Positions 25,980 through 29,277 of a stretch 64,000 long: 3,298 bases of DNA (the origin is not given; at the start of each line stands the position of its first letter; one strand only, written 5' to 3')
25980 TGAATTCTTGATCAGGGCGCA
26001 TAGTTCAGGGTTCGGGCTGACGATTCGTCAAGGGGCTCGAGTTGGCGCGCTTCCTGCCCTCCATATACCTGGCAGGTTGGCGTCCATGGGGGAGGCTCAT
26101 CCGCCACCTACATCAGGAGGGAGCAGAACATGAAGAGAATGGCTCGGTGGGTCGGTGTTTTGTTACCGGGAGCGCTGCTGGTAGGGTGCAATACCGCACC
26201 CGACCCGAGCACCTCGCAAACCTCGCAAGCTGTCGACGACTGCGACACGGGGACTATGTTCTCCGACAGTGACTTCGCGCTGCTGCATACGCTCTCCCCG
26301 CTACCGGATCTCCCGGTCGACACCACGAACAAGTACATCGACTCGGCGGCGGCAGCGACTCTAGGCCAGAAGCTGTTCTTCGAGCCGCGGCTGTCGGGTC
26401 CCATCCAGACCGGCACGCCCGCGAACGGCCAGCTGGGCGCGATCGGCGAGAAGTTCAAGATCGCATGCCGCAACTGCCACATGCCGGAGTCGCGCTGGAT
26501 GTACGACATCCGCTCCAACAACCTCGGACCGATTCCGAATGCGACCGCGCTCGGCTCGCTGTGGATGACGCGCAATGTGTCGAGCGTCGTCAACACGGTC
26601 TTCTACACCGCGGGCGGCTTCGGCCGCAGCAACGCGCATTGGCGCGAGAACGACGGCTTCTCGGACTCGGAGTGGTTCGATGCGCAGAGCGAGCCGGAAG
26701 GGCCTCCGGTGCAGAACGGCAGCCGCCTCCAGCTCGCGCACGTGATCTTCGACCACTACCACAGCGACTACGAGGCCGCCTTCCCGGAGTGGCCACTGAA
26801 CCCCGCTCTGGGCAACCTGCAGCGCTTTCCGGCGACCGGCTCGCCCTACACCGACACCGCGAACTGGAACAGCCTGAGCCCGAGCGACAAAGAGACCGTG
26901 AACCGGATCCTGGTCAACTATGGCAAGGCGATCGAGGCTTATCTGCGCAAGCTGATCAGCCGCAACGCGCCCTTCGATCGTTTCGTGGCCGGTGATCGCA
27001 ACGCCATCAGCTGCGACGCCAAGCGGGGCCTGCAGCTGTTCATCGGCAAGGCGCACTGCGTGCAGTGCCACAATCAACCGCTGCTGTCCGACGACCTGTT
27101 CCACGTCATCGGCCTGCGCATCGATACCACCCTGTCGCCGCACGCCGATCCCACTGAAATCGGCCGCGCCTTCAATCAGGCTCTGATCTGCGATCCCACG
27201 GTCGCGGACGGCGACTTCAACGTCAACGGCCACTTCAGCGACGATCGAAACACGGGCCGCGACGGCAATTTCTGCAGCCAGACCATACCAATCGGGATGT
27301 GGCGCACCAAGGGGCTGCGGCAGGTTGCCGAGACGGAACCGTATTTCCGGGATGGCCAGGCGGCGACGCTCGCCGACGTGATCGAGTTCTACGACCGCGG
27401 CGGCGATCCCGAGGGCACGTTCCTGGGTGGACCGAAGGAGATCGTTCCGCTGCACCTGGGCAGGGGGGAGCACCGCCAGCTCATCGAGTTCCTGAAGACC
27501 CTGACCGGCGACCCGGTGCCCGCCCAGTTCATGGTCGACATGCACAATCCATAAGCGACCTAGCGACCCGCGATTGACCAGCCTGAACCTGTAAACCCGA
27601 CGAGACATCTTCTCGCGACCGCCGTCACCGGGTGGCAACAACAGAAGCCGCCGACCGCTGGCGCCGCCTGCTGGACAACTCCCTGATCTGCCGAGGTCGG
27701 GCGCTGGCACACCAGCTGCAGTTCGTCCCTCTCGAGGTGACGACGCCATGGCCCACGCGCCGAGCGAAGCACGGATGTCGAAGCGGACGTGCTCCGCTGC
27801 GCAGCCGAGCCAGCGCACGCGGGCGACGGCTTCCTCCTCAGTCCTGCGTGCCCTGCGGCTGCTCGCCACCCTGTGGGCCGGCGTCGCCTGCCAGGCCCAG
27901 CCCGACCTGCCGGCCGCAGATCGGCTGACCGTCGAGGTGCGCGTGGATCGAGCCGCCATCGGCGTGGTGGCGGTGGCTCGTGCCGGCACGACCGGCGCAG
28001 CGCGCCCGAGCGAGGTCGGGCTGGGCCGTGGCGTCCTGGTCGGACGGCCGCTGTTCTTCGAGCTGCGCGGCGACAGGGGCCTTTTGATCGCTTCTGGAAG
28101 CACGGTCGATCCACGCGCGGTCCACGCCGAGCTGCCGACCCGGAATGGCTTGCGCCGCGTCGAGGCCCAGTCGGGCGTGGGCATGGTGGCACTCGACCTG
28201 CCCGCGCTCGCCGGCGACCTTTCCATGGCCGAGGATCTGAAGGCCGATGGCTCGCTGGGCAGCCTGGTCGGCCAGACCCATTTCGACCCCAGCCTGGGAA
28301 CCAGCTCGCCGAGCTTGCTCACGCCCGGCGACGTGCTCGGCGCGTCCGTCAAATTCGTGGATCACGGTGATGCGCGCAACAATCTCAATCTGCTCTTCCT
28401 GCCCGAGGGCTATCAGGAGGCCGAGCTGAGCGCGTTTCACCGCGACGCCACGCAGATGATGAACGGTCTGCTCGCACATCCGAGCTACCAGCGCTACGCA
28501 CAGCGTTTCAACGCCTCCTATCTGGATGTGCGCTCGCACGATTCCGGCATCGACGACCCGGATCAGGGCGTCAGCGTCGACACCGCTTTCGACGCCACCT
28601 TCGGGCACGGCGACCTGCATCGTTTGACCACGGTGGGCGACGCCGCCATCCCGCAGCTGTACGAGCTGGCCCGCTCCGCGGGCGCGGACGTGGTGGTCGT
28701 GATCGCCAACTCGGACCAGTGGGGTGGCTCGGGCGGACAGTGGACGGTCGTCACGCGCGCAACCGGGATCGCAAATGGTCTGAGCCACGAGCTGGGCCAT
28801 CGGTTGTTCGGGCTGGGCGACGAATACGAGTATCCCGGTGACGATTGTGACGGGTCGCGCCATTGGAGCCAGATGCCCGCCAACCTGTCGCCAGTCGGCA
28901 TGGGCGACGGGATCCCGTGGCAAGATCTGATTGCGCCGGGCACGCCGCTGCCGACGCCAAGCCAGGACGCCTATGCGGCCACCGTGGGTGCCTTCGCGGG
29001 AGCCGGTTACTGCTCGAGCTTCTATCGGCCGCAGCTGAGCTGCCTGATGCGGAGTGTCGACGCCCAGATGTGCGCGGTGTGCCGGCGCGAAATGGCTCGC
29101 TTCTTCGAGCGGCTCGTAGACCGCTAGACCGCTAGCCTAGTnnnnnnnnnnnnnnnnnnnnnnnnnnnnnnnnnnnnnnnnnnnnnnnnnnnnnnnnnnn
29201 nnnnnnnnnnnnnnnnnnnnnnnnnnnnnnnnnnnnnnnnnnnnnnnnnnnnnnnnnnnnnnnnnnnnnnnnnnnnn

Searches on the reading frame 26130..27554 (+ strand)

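Call 8: search_protein_families(library=pfam, proteins=[window:26130-27554:+], max_evalue=0.001)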
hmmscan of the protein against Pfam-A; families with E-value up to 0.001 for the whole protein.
window:26130-27554:+ (474 aa): 1 family
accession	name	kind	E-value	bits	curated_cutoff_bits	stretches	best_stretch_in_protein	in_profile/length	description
PF03150.19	CCP_MauG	-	2.3e-15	58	25.6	1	74-290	2-148/149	Di-haem cytochrome c peroxidase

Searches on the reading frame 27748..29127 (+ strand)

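Call 8: search_protein_families(library=pfam, proteins=[window:27748-29127:+], max_evalue=0.001)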
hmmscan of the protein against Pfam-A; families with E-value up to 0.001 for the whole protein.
window:27748-29127:+ (459 aa): 1 family
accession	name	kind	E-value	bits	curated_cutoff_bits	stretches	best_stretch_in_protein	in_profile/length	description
PF09471.16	Peptidase_M64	-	9.8e-37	127.2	26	2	202-407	2-209/302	IgA Peptidase M64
